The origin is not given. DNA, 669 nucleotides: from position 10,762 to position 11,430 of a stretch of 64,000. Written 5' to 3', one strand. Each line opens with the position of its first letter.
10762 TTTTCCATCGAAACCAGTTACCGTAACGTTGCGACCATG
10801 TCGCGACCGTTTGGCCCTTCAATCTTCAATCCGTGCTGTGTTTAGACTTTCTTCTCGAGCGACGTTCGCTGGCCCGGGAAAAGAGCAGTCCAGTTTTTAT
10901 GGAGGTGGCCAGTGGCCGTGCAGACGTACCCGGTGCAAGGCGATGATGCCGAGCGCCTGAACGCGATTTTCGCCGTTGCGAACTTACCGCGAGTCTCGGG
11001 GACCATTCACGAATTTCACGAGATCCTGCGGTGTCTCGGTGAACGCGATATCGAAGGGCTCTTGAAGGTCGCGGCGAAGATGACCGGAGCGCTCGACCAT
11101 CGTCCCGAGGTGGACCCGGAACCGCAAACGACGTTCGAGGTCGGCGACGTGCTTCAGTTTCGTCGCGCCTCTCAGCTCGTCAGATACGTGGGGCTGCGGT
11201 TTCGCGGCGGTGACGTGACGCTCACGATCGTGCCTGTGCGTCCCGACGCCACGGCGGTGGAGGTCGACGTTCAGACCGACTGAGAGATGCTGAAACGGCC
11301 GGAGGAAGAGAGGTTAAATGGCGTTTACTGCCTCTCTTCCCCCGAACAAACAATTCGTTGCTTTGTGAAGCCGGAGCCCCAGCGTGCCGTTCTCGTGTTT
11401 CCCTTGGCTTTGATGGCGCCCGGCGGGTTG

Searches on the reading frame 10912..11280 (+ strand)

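Call 34: search_protein_families(library=pfam, proteins=[window:10912-11280:+], max_evalue=0.1)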
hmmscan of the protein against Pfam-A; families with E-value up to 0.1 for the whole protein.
window:10912-11280:+ (123 aa): 1 family
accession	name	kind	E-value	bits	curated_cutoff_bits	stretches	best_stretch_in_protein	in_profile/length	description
PF02371.22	Transposase_20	-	0.0031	18.3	21.3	0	75-95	20-40/87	Transposase IS116/IS110/IS902 family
